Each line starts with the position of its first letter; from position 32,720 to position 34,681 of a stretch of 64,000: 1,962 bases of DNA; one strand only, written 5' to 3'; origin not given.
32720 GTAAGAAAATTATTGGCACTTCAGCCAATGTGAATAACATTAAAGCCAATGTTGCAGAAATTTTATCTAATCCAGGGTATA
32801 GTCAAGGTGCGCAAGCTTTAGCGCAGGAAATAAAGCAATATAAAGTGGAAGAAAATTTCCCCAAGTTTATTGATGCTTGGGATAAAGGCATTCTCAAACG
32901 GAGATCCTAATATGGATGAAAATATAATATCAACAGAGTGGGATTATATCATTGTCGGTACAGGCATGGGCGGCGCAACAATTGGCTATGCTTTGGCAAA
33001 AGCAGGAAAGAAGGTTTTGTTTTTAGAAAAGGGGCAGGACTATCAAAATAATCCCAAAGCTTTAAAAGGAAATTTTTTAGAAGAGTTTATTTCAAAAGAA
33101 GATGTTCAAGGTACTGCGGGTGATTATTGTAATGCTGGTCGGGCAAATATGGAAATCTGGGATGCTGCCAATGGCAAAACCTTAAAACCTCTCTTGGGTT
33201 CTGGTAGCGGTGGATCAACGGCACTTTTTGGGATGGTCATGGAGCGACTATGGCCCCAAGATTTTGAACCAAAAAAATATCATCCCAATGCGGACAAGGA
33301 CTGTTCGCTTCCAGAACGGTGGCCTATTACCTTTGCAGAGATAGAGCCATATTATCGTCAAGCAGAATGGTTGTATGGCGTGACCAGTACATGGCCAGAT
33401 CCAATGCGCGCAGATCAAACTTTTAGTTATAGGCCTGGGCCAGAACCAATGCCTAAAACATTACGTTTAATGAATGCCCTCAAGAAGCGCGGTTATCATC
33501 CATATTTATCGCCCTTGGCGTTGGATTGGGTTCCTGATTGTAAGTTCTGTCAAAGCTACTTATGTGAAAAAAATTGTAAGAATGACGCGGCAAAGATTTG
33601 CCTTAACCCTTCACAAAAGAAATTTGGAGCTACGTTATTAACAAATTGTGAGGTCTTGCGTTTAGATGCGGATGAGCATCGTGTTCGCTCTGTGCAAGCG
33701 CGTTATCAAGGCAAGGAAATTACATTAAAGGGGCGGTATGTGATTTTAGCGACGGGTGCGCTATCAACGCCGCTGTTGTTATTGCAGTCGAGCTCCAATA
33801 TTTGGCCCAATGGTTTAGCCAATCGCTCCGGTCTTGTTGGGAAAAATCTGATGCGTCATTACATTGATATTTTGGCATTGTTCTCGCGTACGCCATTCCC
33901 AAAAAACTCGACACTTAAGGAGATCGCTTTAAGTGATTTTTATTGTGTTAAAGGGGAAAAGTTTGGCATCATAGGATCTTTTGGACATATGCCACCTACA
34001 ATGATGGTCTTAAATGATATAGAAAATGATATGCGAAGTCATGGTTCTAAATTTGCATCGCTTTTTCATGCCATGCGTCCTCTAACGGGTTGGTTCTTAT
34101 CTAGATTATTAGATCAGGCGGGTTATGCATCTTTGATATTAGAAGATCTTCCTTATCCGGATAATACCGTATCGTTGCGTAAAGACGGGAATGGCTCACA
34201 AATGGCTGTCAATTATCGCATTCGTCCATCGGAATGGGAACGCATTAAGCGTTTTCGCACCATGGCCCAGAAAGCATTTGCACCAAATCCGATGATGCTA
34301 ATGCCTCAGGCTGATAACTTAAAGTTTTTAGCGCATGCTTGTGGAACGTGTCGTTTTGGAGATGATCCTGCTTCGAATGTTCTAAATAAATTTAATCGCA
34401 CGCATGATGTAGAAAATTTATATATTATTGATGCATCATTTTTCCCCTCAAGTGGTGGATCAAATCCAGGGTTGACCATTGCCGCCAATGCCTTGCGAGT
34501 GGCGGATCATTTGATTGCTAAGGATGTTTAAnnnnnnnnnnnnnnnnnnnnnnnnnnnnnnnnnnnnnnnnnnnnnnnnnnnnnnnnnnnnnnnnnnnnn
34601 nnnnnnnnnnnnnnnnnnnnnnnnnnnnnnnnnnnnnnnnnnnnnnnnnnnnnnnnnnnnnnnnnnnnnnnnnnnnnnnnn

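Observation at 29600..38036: Co-directional cluster: triple transferase, MGT glycosyltransferase, GMC oxidoreductase, SDR, RfbA, RfbD-like reductase, RfbB. It makes a dTDP-6-deoxyhexose but has no RfbC epimerase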

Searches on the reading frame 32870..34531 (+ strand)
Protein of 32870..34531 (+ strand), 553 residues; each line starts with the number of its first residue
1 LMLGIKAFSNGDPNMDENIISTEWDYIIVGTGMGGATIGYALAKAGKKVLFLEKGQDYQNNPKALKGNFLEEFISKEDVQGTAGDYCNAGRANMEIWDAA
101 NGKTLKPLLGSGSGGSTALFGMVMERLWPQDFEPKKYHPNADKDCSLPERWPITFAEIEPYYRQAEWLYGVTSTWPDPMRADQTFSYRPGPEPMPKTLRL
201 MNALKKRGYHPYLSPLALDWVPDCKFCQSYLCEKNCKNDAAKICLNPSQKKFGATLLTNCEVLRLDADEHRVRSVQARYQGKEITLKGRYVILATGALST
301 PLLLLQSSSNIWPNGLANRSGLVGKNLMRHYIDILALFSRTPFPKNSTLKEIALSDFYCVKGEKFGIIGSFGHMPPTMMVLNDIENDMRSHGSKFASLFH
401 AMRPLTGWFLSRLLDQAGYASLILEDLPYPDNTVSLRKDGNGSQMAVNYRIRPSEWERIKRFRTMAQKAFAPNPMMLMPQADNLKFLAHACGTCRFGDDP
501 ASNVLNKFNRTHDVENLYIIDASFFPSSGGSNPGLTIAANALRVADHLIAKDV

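Call 3: search_protein_families(library=pfam, proteins=[window:32870-34531:+])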
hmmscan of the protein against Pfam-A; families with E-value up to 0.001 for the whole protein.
window:32870-34531:+ (553 aa): 8 families
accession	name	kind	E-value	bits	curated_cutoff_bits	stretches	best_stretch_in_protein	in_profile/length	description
PF05199.19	GMC_oxred_C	-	1.4e-19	71.5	24.6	1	428-541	1-139/139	GMC oxidoreductase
PF00732.25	GMC_oxred_N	-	6e-13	49.5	23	1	157-331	62-217/218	GMC oxidoreductase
PF01266.30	DAO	-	1.8e-09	38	27.9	0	25-57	1-33/353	FAD dependent oxidoreductase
PF07992.20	Pyr_redox_2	-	4.2e-07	30.1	26.1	0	251-301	64-113/291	Pyridine nucleotide-disulphide oxidoreductase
PF00890.30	FAD_binding_2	-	8.1e-07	29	20.4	1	25-57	1-33/414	FAD binding domain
PF13450.12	NAD_binding_8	-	3.3e-06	27.7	21.9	1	28-57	1-30/68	NAD(P)-binding Rossmann-like domain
PF01494.25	FAD_binding_3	-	1e-05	25.4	22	0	25-65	3-43/349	FAD binding domain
PF12831.13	FAD_oxidored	-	0.0001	22.2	27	0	236-296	85-145/416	FAD dependent oxidoreductase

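Call 4: search_protein_families(library=ncbifam, proteins=[window:32870-34531:+])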
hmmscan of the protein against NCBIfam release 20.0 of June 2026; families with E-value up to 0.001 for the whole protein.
window:32870-34531:+ (553 aa): 21 families
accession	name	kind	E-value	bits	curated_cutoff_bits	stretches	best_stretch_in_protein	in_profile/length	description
NF002550.0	PRK02106.1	subfamily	9.2e-18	64.1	605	2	22-169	4-135/563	choline dehydrogenase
TIGR01810.1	betA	equivalog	6.4e-15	54.8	732.1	2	25-307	1-263/532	choline dehydrogenase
NF058674.1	CholsOxChoxAB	equivalog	7e-15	54.5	850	1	466-548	449-532/535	cholesterol oxidase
TIGR03970.1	mycofact_MftG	equivalog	7.1e-13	48.3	387.45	1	488-547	425-485/487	mycofactocin dehydrogenase MftG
TIGR04542.1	GMC_mycofac_2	equivalog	2.5e-12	46.6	400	1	483-548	365-425/425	mycofactocin system GMC family oxidoreductase MftG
TIGR02032.1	GG-red-SF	subfamily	6.8e-08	32.5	158.8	1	24-56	1-33/297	geranylgeranyl reductase family protein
NF053717.1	VnlPnlRedVprA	equivalog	1.2e-07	31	600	0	22-61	5-44/481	vinyl phenol reductase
TIGR02462.1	pyranose_ox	equivalog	1.5e-07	30.7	544.9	1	485-550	480-545/548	pyranose oxidase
NF008425.0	PRK11259.1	equivalog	8.9e-07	28.2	257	1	22-54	3-35/377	N-methyl-L-tryptophan oxidase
TIGR03378.1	glycerol3P_GlpB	equivalog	5.1e-06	25.7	174.15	0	24-57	1-34/419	anaerobic glycerol-3-phosphate dehydrogenase subunit GlpB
NF004829.0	PRK06183.1-3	subfamily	6.4e-06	25.2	390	0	22-65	7-50/520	bifunctional 3-(3-hydroxy-phenyl)propionate/3-hydroxycinnamic acid hydroxylase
NF004835.0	PRK06185.1-4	equivalog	6e-05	22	601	0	22-59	9-46/411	FAD-dependent oxidoreductase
TIGR01377.1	soxA_mon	subfamily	8.3e-05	21.5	479.65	1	24-54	1-31/381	amino oxidase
NF006130.0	PRK08274.1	equivalog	0.0001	21.3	369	0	248-300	141-194/467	FAD-dependent tricarballylate dehydrogenase TcuA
NF046068.1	AkvoneHdxseDnrF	equivalog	0.00025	20.1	650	0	27-65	2-40/439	aklavinone 12-hydroxylase DnrF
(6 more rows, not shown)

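Call 33: search_solved_structures(query=window:32912-34531:+, max_evalue=0.001)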
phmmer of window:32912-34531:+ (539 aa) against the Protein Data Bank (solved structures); distinct sequences matched with E-value up to 0.001: 44.
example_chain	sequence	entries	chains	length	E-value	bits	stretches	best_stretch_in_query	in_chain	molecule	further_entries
8hdd_A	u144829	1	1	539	3.5e-28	101.8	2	9-317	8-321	Glucose dehydrogenase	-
6a2u_B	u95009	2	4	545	3.6e-28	101.8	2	9-317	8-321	Glucose dehydrogenase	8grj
8k6k_A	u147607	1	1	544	5.6e-18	68.2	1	11-535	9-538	Fructose dehydrogenase (N1146A) large subunit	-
8xcm_A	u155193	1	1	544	1e-17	67.3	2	11-317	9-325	Fructose dehydrogenase large subunit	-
7w2j_A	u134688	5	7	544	1.2e-17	67.1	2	11-317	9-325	Fructose dehydrogenase large subunit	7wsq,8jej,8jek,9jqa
8k6j_A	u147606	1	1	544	4.4e-17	65.2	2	11-317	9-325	Fructose dehydrogenase (H1147A) large subunit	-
8xcn_A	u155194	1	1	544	1.4e-16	63.6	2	11-317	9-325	Fructose dehydrogenase large subunit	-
3t37_A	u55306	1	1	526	5.9e-09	38.4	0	474-515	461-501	Probable dehydrogenase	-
4ha6_A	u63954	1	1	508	7.7e-09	38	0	474-514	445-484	Pyridoxine 4-oxidase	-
4udp_A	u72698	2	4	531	1.2e-07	34.1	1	239-535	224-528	GLUCOSE-METHANOL-CHOLINE OXIDOREDUCTASE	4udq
6f97_A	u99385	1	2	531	1.8e-07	33.5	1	239-535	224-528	5-(hydroxymethyl)furfural oxidase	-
9fl2_A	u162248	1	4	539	2.9e-07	32.8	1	465-535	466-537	pyranose oxidase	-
4qi7_A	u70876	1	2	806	5.2e-07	32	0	9-67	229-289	Cellobiose dehydrogenase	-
4qi4_A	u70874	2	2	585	9.5e-07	31.1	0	9-67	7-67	Cellobiose dehydrogenase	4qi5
9ugm_A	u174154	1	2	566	1.1e-06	30.9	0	225-334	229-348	FAD containing choline oxidase mutant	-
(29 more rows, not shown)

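Call 52: search_solved_structures(query=window:32912-34531:+, max_evalue=1e-15, show_alignments=2)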
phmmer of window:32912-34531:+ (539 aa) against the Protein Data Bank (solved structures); distinct sequences matched with E-value up to 1e-15: 7.
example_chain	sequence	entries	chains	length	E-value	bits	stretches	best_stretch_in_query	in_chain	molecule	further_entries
8hdd_A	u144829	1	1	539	3.5e-28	101.8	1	9-317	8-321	Glucose dehydrogenase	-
6a2u_B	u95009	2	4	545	3.6e-28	101.8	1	9-317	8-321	Glucose dehydrogenase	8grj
8k6k_A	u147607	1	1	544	5.6e-18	68.2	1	11-535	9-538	Fructose dehydrogenase (N1146A) large subunit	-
8xcm_A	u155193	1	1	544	1e-17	67.3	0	11-317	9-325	Fructose dehydrogenase large subunit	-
7w2j_A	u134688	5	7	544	1.2e-17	67.1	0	11-317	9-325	Fructose dehydrogenase large subunit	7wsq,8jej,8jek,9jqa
8k6j_A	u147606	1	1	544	4.4e-17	65.2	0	11-317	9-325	Fructose dehydrogenase (H1147A) large subunit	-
8xcn_A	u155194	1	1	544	1.4e-16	63.6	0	11-317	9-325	Fructose dehydrogenase large subunit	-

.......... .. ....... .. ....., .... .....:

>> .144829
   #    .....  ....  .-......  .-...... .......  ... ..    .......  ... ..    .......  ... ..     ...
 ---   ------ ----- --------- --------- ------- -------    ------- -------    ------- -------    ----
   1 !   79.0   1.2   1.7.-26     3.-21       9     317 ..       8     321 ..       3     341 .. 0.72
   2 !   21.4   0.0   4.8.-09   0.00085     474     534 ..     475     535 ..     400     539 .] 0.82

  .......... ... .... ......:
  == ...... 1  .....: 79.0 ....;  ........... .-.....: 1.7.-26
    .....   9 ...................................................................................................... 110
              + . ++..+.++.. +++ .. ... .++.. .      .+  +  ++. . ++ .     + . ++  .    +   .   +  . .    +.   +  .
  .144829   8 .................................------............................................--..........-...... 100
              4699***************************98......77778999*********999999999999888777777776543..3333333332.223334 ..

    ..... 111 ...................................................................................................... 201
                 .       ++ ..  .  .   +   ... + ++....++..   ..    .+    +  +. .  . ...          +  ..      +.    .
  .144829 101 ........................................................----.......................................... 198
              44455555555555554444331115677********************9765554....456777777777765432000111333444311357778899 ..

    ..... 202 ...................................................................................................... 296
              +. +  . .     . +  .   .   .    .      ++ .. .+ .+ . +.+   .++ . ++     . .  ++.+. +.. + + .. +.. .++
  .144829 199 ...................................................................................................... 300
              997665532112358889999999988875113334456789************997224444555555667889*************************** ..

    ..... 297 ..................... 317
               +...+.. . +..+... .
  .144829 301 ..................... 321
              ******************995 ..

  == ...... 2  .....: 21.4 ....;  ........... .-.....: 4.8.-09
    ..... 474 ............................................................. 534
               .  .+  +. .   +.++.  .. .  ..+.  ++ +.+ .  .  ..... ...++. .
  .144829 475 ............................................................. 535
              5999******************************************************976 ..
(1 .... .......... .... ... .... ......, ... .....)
